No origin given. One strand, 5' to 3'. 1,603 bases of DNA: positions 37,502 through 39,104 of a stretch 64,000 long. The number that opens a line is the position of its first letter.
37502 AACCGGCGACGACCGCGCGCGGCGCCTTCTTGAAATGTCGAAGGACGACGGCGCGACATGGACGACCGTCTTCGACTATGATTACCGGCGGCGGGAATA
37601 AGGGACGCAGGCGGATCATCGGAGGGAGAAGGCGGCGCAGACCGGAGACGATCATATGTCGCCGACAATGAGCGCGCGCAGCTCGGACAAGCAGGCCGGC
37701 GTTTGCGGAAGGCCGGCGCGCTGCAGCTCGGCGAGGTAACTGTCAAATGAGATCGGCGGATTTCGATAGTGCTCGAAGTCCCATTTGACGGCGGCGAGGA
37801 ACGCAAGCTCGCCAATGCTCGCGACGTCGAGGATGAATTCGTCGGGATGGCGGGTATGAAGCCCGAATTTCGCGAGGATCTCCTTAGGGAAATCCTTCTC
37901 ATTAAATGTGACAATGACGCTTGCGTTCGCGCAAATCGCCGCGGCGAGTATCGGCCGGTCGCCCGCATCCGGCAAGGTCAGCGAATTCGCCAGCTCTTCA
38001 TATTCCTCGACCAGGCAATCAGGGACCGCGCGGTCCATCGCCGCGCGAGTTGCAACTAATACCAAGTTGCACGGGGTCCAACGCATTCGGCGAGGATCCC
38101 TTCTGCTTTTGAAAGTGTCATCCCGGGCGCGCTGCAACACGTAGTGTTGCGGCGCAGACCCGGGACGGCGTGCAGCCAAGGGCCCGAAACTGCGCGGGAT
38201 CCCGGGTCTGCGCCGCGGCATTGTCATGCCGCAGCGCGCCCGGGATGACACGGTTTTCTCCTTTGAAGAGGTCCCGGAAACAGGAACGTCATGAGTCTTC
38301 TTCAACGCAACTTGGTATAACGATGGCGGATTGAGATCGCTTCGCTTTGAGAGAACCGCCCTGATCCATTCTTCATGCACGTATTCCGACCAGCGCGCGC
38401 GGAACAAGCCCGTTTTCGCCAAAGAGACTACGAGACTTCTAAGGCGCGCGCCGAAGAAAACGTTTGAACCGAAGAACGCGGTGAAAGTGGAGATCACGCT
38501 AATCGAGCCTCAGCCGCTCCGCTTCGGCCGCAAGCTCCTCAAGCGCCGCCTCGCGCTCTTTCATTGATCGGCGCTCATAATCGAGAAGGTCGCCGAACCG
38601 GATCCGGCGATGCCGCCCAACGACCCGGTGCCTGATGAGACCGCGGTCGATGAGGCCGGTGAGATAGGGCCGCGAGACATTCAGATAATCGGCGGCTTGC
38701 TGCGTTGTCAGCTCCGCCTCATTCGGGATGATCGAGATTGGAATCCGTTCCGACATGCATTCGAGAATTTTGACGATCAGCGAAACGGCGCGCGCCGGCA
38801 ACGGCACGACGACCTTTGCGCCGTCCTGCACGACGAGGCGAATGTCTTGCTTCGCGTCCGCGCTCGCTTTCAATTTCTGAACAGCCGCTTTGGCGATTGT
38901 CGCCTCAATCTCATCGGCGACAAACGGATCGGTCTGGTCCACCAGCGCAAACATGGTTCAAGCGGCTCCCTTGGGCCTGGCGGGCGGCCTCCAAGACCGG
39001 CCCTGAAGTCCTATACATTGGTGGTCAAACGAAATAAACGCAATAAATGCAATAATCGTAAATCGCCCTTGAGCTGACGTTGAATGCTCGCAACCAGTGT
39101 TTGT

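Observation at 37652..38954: MITE inserted in frame inside the PIN toxin gene of a PIN/HTH toxin-antitoxin pair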

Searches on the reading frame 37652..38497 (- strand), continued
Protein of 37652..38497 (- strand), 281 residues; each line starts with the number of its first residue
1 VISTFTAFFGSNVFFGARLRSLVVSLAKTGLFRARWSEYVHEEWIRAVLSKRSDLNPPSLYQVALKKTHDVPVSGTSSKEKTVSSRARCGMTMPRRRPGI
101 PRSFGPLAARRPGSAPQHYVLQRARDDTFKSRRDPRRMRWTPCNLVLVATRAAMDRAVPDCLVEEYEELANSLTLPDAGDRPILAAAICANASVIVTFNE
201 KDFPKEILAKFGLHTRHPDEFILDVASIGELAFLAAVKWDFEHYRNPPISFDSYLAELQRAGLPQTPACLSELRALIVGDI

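Call 69: search_protein_families(library=ncbifam, proteins=[P0001, window:37652-38497:-], max_evalue=0.01)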
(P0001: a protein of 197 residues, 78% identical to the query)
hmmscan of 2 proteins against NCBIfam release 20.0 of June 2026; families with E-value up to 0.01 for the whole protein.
P0001 (197 aa): 1 family
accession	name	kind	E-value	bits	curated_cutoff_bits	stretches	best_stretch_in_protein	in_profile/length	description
NF046100.1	RSP_2648_fam_PIN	equivalog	3e-33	115.2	170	1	8-142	2-135/177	RSP_2648 family PIN domain-containing protein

window:37652-38497:- (281 aa): 1 family
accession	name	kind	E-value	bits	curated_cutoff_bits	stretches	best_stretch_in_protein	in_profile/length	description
NF046100.1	RSP_2648_fam_PIN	equivalog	2.1e-29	102.7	170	2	150-264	56-170/177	RSP_2648 family PIN domain-containing protein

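Call 70: search_protein_families(library=padloc, proteins=[P0001], max_evalue=0.01)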
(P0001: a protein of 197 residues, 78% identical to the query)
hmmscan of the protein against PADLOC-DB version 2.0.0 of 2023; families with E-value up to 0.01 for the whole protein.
P0001 (197 aa): 0 families
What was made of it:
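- Tried and rejected: There was no hit for the PIN and only a weak HTH hit for the antitoxin (call 70), so it was not filed as a defence system.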

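Call 80: find_encoding_contigs(protein=P0035, flank=6000, max_places=2)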
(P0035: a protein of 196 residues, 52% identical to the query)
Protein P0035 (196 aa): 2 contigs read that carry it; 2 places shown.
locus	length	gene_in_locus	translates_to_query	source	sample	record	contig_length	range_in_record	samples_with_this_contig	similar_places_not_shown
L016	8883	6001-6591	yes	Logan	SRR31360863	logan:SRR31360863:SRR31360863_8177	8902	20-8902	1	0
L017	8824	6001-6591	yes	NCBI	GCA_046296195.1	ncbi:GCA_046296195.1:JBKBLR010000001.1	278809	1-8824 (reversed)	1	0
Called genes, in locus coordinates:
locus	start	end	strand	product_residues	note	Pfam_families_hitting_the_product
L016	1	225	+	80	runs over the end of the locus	?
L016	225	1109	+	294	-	PF09931:Phage_phiJL001_Gp84_N, PF09356:Phage_BR0599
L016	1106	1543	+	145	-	PF00877:NLPC_P60 (weak)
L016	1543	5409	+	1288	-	PF13547:GTA_TIM, PF13550:Phage-tail_3, PF23666:Rcc01698_C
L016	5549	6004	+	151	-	PF12728:HTH_17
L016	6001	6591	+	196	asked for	PF13470:PIN_3, PF26343:VapC50_C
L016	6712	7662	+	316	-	PF00226:DnaJ, PF01556:DnaJ_C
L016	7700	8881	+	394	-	?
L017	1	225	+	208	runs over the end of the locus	PF09343:DUF2460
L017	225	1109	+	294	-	PF09931:Phage_phiJL001_Gp84_N, PF09356:Phage_BR0599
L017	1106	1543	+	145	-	PF00877:NLPC_P60 (weak)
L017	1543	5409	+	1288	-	PF13547:GTA_TIM, PF13550:Phage-tail_3, PF23666:Rcc01698_C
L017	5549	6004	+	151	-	PF12728:HTH_17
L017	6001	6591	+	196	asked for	PF13470:PIN_3, PF26343:VapC50_C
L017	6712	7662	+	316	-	PF00226:DnaJ, PF01556:DnaJ_C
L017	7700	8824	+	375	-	?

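Call 81: find_encoding_contigs(protein=P0081, flank=6000, max_places=2)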
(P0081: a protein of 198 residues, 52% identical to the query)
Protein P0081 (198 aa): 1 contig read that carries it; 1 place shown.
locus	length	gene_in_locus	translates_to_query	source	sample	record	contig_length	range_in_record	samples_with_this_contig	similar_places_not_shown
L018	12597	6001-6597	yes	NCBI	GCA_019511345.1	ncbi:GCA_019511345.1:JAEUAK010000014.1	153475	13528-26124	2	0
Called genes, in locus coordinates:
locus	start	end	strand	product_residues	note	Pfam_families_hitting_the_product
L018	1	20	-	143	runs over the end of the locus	-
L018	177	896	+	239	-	-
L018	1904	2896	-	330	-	PF00589:Phage_integrase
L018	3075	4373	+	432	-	PF00024:PAN_1, PF14295:PAN_4, PF00024:PAN_1 (weak), PF14295:PAN_4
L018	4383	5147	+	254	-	PF22945:LEM-3_GIY-YIG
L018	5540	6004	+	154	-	PF12728:HTH_17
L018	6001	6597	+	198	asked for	PF13470:PIN_3, PF26343:VapC50_C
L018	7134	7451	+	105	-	PF00829:Ribosomal_L21p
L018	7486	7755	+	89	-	PF01016:Ribosomal_L27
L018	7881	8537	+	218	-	PF13302:Acetyltransf_3, PF13420:Acetyltransf_4 (weak), PF00583:Acetyltransf_1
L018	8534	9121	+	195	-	PF13302:Acetyltransf_3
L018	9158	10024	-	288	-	PF03372:Exo_endo_phos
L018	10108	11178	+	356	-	PF01018:GTP1_OBG, PF01926:MMR_HSR1, PF02421:FeoB_N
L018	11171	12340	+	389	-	PF00696:AA_kinase, PF01472:PUA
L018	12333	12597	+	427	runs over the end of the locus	PF00171:Aldedh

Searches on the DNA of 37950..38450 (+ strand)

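Call 34: search_dna_similar(query=window:38050-38330:+, collection=plasmids, mode=distant, max_evalue=0.01, max_rows=20)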
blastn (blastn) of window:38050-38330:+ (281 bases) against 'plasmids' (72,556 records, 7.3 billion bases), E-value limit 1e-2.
Records with a match: 1; places in all: 2; records where one place covers at least 80% of the query: 0.
Best place of each record, by identity: 90-95% 1.
By first word of the organism name: Terrarubrum 1.
By predicted mobility (MOB-suite, as given by PLSDB): non-mobilizable 1.
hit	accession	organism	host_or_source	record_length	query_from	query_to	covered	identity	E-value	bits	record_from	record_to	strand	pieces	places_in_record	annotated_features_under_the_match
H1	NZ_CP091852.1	Terrarubrum flagellatum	cell culture,forest soil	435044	68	114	17%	93.6%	5e-10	73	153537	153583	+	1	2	none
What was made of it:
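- On MITE (non-autonomous DDE-transposon derivative): The plasmid search gave only a 47-nt hit to a core arm (call 34).
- Tried and rejected: Plasmid search. blastn gave only a 47-nt match to a core arm in Terrarubrum (call 34).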

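Call 57: search_rna_families(source=window, start=37950, end=38450, threshold=evalue, max_evalue=1)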
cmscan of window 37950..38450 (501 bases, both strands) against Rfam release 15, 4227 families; matches with E-value up to 1: 5.
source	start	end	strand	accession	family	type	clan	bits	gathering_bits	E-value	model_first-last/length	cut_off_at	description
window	38142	38223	+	RF03684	mir-1990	Gene; miRNA;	-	23.9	63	0.004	1-75/75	no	mir-1990 microRNA precursor family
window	38143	38222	+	RF00978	mir-638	Gene; miRNA;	-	23.7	87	0.47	1-93/93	no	mir-638 microRNA precursor family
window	38142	38223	-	RF03684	mir-1990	Gene; miRNA;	-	23.1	63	0.0067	1-75/75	no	mir-1990 microRNA precursor family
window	38143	38225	+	RF00102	VA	Gene;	-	20.6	62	0.5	1-159/159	no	VA RNA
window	38151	38199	+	RF01861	TB9Cs1H1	Gene; snRNA; snoRNA; HACA-box;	-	17.9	55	0.55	1-63/63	no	Trypanosomatid snoRNA TB9Cs1H1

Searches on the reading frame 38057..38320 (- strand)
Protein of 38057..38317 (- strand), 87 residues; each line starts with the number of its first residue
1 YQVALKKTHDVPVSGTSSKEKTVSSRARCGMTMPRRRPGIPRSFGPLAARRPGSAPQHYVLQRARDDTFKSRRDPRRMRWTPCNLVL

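Call 33: find_homologous_proteins(query=window:38057-38317:-, max_evalue=0.01)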
Query seq(87 aa): 2 candidates shared short words with the query, none scored E <= 0.01.
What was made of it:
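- Tried and rejected: The 87-aa peptide found nothing (call 33).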

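Call 62: search_protein_representatives(protein=window:38060-38320:-)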
Query: 87 residues. Proteins with E-value up to 0.001 (for the whole library): 4; up to 1e-10: 1; up to 1e-30: 1. The best 4 are listed.
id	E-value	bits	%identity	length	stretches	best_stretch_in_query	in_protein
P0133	2.8e-47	174.7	94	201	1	2-87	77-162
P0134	1.0e-06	45.2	50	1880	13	1-22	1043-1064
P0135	3.9e-05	40.2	44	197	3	43-70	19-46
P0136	1.6e-04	38.2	39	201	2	24-71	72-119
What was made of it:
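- On RPE-like in-frame coding repeats: The peptide is absent from 5.8 billion clustered proteins by word search (call 33) and present in only one other ORF among 1.84 billion representatives (call 62).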

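Call 64: find_encoding_contigs(protein=P0133, flank=4000, max_places=6)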
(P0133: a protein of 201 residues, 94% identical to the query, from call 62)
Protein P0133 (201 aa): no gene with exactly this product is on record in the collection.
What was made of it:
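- Tried and rejected: The exhaustive HMMER search found P0133 (call 62), but its contig could not be retrieved (call 64).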

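Call 65: list_cluster_members(proteins=[P0133, P0135, P0136])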
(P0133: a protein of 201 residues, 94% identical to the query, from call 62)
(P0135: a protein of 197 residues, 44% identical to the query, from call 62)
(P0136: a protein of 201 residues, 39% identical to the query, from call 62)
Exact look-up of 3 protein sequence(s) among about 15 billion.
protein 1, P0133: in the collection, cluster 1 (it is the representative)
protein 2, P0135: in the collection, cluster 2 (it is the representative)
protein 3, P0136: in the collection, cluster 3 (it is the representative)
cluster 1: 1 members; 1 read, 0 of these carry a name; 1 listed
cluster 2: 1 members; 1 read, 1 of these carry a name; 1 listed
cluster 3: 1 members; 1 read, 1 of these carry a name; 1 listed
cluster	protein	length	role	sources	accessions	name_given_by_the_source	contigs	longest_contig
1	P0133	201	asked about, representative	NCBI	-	-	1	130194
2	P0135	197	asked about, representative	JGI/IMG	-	hypothetical protein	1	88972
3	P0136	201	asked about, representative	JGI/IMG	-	hypothetical protein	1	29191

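Call 69: search_protein_families(library=ncbifam, proteins=[P0133], max_evalue=0.01)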
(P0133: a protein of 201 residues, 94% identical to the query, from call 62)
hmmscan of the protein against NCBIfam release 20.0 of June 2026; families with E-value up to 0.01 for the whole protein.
P0133 (201 aa): 0 families

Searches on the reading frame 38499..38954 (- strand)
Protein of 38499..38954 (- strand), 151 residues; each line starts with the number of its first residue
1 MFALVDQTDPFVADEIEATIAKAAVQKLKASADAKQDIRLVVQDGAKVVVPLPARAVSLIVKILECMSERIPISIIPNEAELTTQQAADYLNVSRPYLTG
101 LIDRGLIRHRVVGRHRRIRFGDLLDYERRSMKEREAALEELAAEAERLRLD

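Call 4: search_protein_families(library=pfam, proteins=[window:38499-38954:-], max_evalue=0.1)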
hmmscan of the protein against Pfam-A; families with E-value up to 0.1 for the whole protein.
window:38499-38954:- (151 aa): 4 families
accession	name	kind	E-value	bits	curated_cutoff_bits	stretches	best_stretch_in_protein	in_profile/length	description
PF12728.13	HTH_17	-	1.7e-11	44.6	27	1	82-129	2-49/51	Helix-turn-helix domain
PF09561.16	RE_HpaII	-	0.025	14.4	25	1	8-46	93-131/359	HpaII restriction endonuclease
PF22665.2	DUF6293_C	-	0.043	14.7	27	1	79-120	51-90/101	DUF6293 C-terminal winged helix domain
PF12802.13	MarR_2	-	0.087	13.4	27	0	79-117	18-60/61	MarR family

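Call 19: list_cluster_members(proteins=[window:38499-38954:-, window:35942-36964:-, window:15707-18310:+, window:26692-29595:-, window:51611-53794:-, window:29858-31282:-, window:1326-3125:+, window:12660-13979:-, window:56895-58007:-, window:34121-35596:-])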
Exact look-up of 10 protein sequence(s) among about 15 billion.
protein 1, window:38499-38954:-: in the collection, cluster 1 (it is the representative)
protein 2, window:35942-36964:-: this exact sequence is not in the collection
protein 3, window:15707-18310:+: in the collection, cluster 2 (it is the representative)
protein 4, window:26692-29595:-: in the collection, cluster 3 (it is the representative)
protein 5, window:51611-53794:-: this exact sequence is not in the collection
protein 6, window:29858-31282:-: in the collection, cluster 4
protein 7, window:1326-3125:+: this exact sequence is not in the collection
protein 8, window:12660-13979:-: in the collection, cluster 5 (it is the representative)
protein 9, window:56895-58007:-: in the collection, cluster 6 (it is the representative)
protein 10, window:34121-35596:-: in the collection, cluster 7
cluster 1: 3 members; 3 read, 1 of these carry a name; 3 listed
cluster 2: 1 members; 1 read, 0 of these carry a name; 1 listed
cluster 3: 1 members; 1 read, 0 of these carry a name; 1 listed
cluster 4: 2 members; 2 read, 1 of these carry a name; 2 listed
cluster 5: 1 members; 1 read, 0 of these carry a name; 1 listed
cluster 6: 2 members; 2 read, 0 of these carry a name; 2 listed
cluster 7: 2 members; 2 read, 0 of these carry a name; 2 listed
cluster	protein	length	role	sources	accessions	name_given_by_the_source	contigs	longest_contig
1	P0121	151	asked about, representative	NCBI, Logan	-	-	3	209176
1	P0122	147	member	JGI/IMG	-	excisionase family DNA binding protein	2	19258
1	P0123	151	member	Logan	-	-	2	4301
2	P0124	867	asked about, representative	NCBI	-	-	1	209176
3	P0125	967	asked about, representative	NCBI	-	-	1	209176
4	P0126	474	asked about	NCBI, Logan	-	-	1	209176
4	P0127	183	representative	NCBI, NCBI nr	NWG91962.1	MAG: HAMP domain-containing histidine kinase, partial [Parvularculaceae bacterium] | HAMP domain-containing histidine kinase [Parvularculaceae bacterium]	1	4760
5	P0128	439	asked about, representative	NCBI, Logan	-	-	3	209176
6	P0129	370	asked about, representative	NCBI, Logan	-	-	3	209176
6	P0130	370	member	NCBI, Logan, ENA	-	-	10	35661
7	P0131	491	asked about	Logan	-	-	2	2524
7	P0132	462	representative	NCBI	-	-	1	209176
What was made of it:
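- The source is a metagenome-assembled contig (call 19).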

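Call 20: find_encoding_contigs(protein=window:38499-38954:-, flank=4000, max_places=10)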
Protein window:38499-38954:- (151 aa): 3 contigs read that carry it; 3 places shown.
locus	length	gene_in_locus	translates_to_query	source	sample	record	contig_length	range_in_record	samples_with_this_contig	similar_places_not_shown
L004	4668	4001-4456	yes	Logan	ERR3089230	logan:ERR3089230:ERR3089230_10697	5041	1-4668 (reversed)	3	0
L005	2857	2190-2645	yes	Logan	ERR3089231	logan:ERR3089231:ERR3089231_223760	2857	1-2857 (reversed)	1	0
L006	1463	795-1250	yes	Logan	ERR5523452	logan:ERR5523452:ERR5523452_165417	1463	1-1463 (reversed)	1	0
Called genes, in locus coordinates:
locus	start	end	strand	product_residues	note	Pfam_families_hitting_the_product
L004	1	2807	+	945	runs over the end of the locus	PF03237:Terminase_6N, PF13547:GTA_TIM, PF13550:Phage-tail_3, PF23666:Rcc01698_C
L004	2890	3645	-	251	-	-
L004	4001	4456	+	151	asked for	PF12728:HTH_17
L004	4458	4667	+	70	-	?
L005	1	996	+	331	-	?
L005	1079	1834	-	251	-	-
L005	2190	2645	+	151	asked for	PF12728:HTH_17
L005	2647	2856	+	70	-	?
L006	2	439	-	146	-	?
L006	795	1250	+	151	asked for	PF12728:HTH_17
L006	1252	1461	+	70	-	?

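Call 22: find_encoding_contigs(protein=P0123, flank=4000, max_places=10)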
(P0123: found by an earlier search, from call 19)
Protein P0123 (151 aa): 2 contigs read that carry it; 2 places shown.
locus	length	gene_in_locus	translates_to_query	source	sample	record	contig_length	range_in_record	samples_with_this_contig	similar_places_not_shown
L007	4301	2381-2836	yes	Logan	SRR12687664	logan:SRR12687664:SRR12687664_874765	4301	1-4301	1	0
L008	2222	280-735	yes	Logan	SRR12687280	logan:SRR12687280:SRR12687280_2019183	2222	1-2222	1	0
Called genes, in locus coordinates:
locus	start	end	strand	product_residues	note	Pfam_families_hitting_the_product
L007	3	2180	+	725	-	?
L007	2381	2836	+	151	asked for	PF12728:HTH_17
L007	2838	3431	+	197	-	PF13470:PIN_3 (weak), PF26343:VapC50_C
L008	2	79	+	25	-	?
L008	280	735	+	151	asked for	PF12728:HTH_17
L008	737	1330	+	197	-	PF13470:PIN_3 (weak), PF26343:VapC50_C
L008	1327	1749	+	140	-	-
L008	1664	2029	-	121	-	-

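Call 69: search_protein_families(library=ncbifam, proteins=[window:38499-38954:-], max_evalue=0.01)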
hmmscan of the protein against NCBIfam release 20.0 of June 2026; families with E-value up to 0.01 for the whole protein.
window:38499-38954:- (151 aa): 2 families
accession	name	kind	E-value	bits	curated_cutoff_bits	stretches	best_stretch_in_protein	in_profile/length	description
TIGR01764.1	excise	domain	6.1e-12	45.7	28.8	1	82-126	2-46/49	excisionase family DNA-binding protein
NF053610.1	Sso10a_fam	subfamily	0.0042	17.1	60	0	59-108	6-48/64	Sso10a family chromatin protein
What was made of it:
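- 38499..38954 (-): Antitoxin-type gene, 151 aa, excisionase-family HTH (residues 82-129); intact. PF12728 HTH_17 E=1.7e-11 (call 4); TIGR01764 excise E=6e-12 (call 69).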

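Call 70: search_protein_families(library=padloc, proteins=[window:38499-38954:-], max_evalue=0.01)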
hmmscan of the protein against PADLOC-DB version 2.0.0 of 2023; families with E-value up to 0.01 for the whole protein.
window:38499-38954:- (151 aa): 1 family
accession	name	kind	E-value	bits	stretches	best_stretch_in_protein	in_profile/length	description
PDLC04133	mad1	-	3.8e-05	21.9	1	78-123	2-47/60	mads_1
